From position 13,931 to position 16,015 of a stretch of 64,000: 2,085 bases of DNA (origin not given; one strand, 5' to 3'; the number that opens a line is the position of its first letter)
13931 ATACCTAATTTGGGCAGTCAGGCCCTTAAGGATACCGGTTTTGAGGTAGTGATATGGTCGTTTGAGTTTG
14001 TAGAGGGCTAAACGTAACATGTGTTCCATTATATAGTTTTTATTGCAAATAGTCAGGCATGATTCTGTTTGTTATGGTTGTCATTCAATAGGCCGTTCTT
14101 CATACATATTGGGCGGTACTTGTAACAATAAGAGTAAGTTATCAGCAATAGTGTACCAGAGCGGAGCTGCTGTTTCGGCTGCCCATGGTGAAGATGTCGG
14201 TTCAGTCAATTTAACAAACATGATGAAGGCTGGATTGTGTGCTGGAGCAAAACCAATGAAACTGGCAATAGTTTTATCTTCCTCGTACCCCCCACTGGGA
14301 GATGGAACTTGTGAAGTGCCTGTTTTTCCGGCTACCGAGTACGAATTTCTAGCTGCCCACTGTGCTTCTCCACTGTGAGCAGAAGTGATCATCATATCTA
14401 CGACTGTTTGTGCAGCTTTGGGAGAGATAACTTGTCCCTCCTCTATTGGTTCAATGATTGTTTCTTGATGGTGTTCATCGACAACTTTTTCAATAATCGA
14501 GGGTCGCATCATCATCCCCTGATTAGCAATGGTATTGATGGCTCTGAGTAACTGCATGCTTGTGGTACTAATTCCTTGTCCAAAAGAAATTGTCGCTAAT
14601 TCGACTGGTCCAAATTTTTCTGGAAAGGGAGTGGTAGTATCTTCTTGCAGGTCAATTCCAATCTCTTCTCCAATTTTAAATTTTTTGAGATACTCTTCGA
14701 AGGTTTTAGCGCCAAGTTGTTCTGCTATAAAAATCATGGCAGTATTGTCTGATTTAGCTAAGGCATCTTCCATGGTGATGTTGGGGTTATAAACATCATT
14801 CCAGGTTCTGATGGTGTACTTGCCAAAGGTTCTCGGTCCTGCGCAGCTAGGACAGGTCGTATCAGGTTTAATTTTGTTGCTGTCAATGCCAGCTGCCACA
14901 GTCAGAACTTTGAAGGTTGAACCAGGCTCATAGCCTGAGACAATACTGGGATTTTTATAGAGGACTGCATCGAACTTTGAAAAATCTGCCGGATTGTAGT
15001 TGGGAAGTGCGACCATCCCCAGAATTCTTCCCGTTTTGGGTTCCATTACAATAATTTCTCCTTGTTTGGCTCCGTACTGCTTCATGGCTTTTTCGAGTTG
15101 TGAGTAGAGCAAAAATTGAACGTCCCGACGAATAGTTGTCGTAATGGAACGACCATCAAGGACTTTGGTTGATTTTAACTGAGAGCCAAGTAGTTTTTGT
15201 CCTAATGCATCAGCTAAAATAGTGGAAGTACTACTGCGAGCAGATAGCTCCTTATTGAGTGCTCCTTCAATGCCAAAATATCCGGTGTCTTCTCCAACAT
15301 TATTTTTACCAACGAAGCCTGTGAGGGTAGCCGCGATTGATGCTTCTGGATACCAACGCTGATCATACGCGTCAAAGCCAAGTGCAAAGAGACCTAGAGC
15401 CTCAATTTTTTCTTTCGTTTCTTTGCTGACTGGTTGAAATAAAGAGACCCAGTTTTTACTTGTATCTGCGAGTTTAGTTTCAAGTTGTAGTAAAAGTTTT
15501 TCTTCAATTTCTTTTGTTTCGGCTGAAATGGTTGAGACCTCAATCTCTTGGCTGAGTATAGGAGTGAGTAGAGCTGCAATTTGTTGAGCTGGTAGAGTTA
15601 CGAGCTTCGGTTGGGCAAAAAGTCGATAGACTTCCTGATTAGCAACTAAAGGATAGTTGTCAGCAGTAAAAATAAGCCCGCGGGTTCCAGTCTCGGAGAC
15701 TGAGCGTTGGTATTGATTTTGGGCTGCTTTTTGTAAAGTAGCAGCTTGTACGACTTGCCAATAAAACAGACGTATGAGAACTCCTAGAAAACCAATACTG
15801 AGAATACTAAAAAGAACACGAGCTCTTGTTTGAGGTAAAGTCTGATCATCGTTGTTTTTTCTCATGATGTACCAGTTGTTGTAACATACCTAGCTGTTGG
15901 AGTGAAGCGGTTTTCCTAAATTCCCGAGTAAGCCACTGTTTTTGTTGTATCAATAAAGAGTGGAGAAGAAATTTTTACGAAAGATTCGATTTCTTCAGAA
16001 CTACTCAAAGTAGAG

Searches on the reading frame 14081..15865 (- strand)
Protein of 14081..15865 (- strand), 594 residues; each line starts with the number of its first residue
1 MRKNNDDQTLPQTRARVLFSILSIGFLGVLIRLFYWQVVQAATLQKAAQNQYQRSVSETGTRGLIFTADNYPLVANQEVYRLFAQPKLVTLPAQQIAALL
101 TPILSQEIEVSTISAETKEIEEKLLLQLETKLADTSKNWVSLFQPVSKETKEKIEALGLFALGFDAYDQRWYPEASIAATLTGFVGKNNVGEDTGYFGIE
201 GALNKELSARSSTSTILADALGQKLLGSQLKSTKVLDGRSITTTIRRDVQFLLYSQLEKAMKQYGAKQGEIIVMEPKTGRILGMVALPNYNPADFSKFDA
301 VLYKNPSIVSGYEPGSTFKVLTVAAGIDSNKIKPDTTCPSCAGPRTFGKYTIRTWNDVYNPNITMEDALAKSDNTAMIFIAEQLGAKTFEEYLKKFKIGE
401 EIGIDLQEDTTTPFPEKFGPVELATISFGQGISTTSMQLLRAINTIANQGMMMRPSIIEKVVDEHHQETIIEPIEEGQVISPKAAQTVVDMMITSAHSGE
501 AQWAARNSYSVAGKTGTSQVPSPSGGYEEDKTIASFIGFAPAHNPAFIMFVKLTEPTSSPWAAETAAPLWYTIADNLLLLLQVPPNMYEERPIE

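Call 26: search_protein_families(library=pfam, proteins=[window:14081-15865:-], max_evalue=1)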
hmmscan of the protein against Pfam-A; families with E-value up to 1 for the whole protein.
window:14081-15865:- (594 aa): 4 families
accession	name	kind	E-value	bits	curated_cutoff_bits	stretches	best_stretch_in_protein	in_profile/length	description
PF00905.27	Transpeptidase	-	1.3e-70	238.5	22.1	1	271-571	3-295/299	Penicillin binding protein transpeptidase domain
PF03717.20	PBP_dimer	-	9.9e-12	46.1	24.4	1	59-225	3-176/180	Penicillin-binding Protein dimerisation domain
PF13354.11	Beta-lactamase2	-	4.5e-06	26.6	22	1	314-517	23-189/214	Beta-lactamase enzyme family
PF21922.1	PBP_dimer_2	-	0.061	14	27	1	169-215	24-65/83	Penicillin binding protein A dimerisation domain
